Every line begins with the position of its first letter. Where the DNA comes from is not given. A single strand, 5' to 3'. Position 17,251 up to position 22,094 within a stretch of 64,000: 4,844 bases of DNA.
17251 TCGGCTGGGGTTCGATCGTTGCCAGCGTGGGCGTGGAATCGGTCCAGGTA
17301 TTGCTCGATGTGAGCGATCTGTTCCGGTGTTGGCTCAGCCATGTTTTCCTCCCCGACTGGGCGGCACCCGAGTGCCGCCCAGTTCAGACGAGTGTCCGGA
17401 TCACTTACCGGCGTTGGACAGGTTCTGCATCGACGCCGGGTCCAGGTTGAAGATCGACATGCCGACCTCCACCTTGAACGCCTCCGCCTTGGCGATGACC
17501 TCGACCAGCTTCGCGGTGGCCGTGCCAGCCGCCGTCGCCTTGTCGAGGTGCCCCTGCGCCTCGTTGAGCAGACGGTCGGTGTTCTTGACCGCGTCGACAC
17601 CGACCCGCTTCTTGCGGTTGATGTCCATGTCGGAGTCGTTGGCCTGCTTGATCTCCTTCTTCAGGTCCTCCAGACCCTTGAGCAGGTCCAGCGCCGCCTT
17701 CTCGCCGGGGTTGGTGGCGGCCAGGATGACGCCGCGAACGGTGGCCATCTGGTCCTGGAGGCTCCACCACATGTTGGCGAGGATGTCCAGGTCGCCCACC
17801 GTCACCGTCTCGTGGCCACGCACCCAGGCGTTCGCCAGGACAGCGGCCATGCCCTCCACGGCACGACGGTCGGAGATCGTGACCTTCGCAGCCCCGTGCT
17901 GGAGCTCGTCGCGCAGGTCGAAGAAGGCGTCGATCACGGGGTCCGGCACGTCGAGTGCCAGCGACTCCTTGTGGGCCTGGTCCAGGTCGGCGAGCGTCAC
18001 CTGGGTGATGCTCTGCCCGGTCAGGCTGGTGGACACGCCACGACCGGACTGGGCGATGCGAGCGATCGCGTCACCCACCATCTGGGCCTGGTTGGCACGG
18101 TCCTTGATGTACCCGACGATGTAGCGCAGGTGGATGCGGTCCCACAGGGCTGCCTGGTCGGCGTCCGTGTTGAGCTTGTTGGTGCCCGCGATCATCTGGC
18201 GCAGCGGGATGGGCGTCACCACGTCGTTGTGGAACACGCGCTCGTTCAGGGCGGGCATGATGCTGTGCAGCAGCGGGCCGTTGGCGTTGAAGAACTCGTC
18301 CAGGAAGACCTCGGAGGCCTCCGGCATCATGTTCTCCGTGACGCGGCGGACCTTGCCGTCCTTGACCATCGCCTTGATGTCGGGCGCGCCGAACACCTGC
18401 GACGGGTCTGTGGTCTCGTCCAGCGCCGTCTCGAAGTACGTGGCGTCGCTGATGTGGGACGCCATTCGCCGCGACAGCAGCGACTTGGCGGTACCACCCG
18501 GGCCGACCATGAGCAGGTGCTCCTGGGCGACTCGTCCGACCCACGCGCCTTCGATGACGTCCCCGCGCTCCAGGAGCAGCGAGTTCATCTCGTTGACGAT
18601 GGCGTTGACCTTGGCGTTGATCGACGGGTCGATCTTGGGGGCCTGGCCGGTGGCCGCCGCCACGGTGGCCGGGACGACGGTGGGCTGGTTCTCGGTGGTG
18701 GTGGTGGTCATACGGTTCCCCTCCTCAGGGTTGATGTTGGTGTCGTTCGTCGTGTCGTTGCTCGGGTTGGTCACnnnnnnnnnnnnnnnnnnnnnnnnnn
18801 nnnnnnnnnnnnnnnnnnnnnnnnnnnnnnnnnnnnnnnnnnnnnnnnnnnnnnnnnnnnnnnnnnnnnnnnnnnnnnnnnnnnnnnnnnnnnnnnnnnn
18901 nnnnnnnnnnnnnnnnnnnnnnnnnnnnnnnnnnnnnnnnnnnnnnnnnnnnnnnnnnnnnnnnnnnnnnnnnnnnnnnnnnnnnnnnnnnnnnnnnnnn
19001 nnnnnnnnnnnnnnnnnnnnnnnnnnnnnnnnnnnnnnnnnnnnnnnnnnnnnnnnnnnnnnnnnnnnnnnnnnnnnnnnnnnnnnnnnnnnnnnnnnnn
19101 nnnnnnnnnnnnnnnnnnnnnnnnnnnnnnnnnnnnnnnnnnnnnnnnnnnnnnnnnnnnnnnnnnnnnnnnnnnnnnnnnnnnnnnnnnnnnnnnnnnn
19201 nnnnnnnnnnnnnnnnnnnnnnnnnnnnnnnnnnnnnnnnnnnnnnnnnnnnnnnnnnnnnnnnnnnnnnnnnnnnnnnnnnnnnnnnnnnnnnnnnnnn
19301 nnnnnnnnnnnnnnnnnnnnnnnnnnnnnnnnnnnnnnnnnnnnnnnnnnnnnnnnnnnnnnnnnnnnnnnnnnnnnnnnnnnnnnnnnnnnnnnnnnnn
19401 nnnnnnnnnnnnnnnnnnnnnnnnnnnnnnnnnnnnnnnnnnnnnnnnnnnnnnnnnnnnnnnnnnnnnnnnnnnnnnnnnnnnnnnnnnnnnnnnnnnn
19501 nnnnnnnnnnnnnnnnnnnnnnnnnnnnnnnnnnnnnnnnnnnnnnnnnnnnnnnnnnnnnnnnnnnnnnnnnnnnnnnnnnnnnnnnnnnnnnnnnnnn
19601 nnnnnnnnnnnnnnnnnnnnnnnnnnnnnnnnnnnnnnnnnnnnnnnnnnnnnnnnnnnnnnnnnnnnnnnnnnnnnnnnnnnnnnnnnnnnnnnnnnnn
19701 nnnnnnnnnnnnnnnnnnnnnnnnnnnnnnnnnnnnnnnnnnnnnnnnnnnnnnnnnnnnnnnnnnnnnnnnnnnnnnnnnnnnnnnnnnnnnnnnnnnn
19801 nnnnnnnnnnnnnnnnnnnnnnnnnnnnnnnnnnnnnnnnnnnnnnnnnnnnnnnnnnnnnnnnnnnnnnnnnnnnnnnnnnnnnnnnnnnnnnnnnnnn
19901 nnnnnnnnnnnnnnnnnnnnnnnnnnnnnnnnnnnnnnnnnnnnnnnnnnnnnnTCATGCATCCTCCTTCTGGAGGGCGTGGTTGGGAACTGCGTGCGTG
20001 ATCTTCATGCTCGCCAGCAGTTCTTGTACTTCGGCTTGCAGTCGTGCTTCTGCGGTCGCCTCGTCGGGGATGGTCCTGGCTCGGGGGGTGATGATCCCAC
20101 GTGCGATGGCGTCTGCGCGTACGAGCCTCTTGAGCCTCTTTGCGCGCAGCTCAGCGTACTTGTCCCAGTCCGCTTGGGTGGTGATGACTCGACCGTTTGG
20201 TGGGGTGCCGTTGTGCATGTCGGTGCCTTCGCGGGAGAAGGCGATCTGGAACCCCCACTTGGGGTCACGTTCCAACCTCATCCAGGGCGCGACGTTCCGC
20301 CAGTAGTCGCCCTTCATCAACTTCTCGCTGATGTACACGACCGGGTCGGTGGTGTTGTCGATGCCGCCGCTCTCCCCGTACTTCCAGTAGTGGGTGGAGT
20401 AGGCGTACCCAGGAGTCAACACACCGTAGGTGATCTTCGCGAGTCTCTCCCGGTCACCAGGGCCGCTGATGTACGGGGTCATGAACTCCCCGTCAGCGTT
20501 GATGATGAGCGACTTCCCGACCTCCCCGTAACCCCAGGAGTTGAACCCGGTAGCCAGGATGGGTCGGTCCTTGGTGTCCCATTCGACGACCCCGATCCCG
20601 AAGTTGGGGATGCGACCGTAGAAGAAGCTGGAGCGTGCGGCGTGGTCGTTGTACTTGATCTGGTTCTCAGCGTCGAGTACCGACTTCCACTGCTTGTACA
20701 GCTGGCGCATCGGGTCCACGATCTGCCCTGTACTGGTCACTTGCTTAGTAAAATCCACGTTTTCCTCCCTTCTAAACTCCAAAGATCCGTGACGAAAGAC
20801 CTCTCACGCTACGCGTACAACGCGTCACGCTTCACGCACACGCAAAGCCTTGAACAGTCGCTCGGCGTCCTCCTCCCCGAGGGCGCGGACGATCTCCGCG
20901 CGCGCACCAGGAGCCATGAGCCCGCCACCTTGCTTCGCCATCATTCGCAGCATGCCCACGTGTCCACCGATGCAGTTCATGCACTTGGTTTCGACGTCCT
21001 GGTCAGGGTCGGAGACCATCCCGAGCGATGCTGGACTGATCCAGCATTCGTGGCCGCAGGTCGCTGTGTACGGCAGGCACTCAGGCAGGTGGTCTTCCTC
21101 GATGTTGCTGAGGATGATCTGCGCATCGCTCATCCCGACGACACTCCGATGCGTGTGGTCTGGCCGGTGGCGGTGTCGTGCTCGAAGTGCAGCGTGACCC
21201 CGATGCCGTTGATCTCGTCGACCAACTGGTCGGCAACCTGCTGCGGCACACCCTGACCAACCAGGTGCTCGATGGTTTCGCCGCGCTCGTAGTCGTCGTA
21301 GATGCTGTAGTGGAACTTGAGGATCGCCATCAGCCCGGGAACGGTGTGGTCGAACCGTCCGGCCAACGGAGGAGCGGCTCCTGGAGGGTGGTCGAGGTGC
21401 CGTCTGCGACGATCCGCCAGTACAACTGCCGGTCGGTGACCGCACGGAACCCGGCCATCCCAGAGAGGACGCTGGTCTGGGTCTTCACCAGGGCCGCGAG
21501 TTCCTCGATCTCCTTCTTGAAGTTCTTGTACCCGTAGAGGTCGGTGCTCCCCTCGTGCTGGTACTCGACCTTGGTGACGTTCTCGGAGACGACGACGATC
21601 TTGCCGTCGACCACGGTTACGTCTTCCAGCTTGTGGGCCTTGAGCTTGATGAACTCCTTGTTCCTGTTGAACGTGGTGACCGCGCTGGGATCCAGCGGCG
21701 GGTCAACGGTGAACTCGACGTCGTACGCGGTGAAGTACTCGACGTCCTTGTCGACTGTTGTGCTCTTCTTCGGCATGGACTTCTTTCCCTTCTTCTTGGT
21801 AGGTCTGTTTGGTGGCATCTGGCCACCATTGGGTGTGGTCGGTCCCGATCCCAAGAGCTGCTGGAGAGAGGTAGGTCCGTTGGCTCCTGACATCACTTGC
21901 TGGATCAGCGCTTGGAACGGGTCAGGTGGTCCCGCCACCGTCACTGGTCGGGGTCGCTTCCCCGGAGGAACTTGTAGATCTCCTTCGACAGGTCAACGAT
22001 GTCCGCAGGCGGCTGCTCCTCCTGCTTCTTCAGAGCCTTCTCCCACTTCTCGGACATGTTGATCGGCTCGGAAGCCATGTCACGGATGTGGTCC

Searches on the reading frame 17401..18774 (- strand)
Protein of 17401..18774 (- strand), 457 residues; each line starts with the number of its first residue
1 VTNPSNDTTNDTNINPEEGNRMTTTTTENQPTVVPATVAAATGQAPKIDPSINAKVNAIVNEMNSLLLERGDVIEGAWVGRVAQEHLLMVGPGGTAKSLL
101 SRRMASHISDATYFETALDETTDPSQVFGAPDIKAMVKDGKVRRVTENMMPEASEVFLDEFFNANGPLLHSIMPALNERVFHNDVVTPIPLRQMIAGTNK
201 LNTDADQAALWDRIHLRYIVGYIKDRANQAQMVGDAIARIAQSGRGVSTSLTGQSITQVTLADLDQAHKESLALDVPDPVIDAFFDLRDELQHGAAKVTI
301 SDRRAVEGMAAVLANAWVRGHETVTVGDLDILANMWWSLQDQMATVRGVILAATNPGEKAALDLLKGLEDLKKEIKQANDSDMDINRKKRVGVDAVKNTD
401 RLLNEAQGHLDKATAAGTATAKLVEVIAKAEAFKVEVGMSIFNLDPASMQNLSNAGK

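Call 12: search_protein_families(library=pfam, proteins=[window:17401-18774:-], max_evalue=0.01)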
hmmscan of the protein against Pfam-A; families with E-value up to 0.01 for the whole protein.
window:17401-18774:- (457 aa): 3 families
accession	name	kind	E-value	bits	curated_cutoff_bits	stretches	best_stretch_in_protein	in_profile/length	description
PF20030.5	bpMoxR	-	5.3e-40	137.1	27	1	55-229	2-175/205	MoxR domain in the MoxR-vWA-beta-propeller ternary systems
PF07728.20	AAA_5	-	7.7e-16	58.8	22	1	86-213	1-138/139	AAA domain (dynein-related subfamily)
PF17868.7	AAA_lid_8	-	1.9e-10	40.8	22.8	1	280-350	2-72/72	AAA lid domain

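Call 13: search_protein_families(library=phrogs, proteins=[window:17401-18774:-], max_evalue=0.01)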
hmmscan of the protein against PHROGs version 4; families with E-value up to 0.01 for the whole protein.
window:17401-18774:- (457 aa): 3 families
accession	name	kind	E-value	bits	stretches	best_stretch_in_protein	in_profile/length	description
phrog_19600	-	other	5.1e-63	214.4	1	51-422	48-411/447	ATPase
phrog_26492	-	other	1e-12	48.4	1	47-227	13-194/618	ATPase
phrog_20895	-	other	1.4e-11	44.7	1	74-216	44-191/586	ATPase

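Call 15: search_dna_similar(query=window:17401-18774:-, collection=phages, mode=protein, max_rows=20)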
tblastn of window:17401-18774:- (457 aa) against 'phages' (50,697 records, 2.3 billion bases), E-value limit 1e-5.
Records with a match: 31; places in all: 31; records where one place covers at least 80% of the query: 0.
Best place of each record, by identity: <60% 31.
By first word of the organism name: Sulfolobus 9; Bacteriophage 6; Acidianus 4; Salmonella 3; Bacillus 2; Campylobacter 2; Bicaudavirus 2; Moorella 1; Escherichia 1; Aphanizomenon 1.
By host as written in the record: - 7; Sulfolobus 6; Bacillus thuringiensis 2; Homo sapiens 2; Campylobacter jejuni 2; Sulfolobus solfataricus P2 2; Acidianus sp. CHAS 2; Moorella thermoacetica DSM 103132 1; and 7 more.
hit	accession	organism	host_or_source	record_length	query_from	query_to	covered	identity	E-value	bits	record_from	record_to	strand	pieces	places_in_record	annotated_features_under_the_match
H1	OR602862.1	Moorella phage MTATph1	Moorella thermoacetica DSM 103132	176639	55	356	66%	31.7%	1e-33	140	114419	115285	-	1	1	ATPase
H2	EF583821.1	Bacillus phage 0305phi8-36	Bacillus thuringiensis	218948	55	338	62%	33.0%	1e-36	149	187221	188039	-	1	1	ORF066: MoxR-like ATPase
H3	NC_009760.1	Bacillus phage 0305phi8-36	Bacillus thuringiensis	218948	55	338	62%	33.0%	1e-36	149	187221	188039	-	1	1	ORF066: ATPase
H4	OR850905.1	Salmonella phage S.Kent 1-2-1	Salmonella enterica subsp. enterica ...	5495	55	337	62%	30.5%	3e-34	142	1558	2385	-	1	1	record has no annotation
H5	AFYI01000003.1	Salmonella enterica subsp. enterica serovar Infantis str. ...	Homo sapiens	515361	55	337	62%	30.5%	4e-34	142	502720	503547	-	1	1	ATPase family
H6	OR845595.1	Escherichia phage ECO95 1-6-1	Escherichia coli O157:H7 ATCC 43895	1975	55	337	62%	30.5%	1e-34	141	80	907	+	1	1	record has no annotation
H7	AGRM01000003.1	Salmonella enterica subsp. houtenae str. ATCC BAA-1581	Homo sapiens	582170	55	337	62%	30.2%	1e-33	140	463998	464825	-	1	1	ATPase family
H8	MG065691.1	Campylobacter phage A11a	Campylobacter jejuni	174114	55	337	62%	29.8%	9e-32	134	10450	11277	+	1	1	record has no annotation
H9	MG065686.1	Campylobacter phage A18a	Campylobacter jejuni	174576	55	337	62%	29.8%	9e-32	134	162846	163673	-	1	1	record has no annotation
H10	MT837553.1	Bacteriophage sp.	human fecal samples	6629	52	353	66%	26.6%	5e-26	117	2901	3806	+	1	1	record has no annotation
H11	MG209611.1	Aphanizomenon phage vB_AphaS-CL131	Aphanizomenon flos-aquae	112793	51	338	63%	26.9%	8e-26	117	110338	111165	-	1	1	MoxR-like ATPase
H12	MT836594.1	Bacteriophage sp.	human fecal samples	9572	51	350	66%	25.5%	4e-22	105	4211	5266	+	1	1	record has no annotation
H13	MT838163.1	Bacteriophage sp.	human fecal samples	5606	47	350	67%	25.0%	2e-27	121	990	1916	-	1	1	record has no annotation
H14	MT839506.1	Bacteriophage sp.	human fecal samples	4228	51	350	66%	23.3%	1e-23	110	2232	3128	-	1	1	record has no annotation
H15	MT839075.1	Bacteriophage sp.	human fecal samples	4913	55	353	65%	22.7%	1e-18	95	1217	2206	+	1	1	record has no annotation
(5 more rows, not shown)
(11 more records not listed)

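Call 17: search_dna_similar(query=window:17401-18774:-, collection=plasmids, mode=protein, max_rows=20)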
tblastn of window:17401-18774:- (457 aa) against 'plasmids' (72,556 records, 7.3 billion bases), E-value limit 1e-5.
Records with a match: 83; places in all: 85; records where one place covers at least 80% of the query: 0.
Best place of each record, by identity: <60% 83.
By first word of the organism name: Listeria 13; Vibrio 8; Nocardia 6; Acaryochloris 5; Salinivibrio 5; Brevibacillus 4; Pseudanabaena 4; Escherichia 4; Streptomyces 3; Chroococcidiopsis 3; and 22 more.
By predicted mobility (MOB-suite, as given by PLSDB): non-mobilizable 49; mobilizable 25; conjugative 9.
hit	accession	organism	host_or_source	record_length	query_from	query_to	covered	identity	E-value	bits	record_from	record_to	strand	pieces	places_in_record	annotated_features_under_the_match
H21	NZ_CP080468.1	Alicyclobacillus acidoterrestris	Pure culture,soil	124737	55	408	77%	28.5%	4e-31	134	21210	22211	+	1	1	AAA family ATPase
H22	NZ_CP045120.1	Rubrobacter tropicus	single pure culture,marine sediment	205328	67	356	63%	34.7%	2e-29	129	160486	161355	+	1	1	AAA family ATPase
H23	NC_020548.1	Azoarcus sp. KH32C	-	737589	51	392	75%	29.3%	6e-24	112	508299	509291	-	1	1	AAA family ATPase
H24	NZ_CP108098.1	Streptomyces sp. NBC_00239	-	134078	55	356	66%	32.7%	3e-36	149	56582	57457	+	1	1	AAA family ATPase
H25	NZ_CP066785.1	Alicyclobacillus sp. ALC3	cell culture,acid mine drainage sediment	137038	55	410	78%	27.5%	3e-29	129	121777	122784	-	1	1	AAA family ATPase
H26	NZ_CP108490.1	Streptomyces sp. NBC_01244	-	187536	50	356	67%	31.8%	2e-31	135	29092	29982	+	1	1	AAA family ATPase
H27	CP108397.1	Streptomyces sp. NBC_01310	-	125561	55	356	66%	32.4%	9e-35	145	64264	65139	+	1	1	AAA family ATPase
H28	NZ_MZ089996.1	Listeria monocytogenes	-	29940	55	350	65%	32.2%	3e-33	140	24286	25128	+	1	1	AAA family ATPase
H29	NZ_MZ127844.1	Listeria innocua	-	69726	55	350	65%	32.2%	3e-33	140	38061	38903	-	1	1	AAA family ATPase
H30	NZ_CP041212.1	Listeria monocytogenes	-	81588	55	350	65%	32.2%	3e-33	140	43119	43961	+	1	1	AAA family ATPase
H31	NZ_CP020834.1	Listeria monocytogenes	food,wiener sausage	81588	55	350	65%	32.2%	3e-33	140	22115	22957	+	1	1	AAA family ATPase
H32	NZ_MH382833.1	Listeria welshimeri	food product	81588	55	350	65%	32.2%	3e-33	140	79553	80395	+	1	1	AAA family ATPase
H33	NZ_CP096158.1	Listeria monocytogenes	food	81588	55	350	65%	32.2%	3e-33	140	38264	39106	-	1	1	AAA family ATPase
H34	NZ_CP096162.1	Listeria monocytogenes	Homo sapiens,blood,human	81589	55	350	65%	32.2%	3e-33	140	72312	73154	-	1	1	AAA family ATPase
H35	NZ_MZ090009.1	Listeria monocytogenes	-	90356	55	350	65%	32.2%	3e-33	140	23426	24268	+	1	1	AAA family ATPase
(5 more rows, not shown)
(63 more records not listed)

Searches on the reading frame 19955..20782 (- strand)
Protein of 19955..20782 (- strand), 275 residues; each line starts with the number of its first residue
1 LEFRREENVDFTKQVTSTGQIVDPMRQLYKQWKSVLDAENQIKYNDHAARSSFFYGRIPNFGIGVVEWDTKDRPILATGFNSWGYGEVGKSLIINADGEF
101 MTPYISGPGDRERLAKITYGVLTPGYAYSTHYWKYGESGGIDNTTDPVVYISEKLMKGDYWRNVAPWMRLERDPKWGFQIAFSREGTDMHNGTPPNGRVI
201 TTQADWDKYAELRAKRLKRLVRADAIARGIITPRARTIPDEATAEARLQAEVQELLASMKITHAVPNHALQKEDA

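Call 12: search_protein_families(library=pfam, proteins=[window:19955-20782:-], max_evalue=0.01)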
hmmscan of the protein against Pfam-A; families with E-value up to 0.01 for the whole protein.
window:19955-20782:- (275 aa): 0 families

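Call 13: search_protein_families(library=phrogs, proteins=[window:19955-20782:-], max_evalue=0.01)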
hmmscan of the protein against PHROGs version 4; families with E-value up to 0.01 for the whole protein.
window:19955-20782:- (275 aa): 0 families

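Call 19: find_related_loci(query=window:19955-20782:-, collection=viral_contigs, flank=3000)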
Query window:19955-20782:- (275 aa) in viral_contigs; peptide patterns used: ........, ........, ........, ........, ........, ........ (x = any residue, [..] = any of these).
3 stretches matched a pattern, but none encodes a relative of the query by tblastn (E <= 1e-3).

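Call 82: find_homologous_proteins(query=window:19955-20758:-, max_evalue=0.001)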
Query window:19955-20758:- (267 aa): 2 proteins with E <= 0.001 among 1026 candidates.
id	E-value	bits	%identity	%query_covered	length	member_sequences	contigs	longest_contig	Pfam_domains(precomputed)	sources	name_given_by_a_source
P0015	2.1e-181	619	100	100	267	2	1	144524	-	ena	-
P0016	3.0e-81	291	54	97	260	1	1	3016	-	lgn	-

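Call 83: find_encoding_contigs(protein=P0016, flank=3000, max_places=3)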
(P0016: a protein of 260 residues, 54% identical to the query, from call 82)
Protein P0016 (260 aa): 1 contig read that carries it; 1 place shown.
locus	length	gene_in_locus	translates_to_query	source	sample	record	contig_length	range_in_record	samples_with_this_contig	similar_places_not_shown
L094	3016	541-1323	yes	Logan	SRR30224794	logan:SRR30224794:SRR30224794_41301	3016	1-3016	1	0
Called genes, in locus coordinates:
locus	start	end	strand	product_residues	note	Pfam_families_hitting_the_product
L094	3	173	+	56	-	?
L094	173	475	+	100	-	-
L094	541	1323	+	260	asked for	-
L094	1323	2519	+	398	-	-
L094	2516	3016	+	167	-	?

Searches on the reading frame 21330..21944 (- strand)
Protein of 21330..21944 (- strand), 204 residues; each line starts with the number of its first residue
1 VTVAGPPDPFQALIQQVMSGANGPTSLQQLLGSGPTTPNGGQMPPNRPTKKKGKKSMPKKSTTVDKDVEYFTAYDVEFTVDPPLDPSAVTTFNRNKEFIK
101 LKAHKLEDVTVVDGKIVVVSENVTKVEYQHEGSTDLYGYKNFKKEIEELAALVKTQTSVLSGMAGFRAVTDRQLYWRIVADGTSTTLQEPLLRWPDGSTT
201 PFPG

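Call 12: search_protein_families(library=pfam, proteins=[window:21330-21944:-], max_evalue=0.01)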
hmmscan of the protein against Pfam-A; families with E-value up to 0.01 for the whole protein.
window:21330-21944:- (204 aa): 1 family
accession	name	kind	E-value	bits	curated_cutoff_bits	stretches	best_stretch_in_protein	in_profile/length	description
PF19708.4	DUF6205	-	0.00073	20.3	27.3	1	76-199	9-137/141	Family of unknown function (DUF6205)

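Call 13: search_protein_families(library=phrogs, proteins=[window:21330-21944:-], max_evalue=0.01)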
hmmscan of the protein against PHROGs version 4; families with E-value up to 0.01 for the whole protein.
window:21330-21944:- (204 aa): 0 families
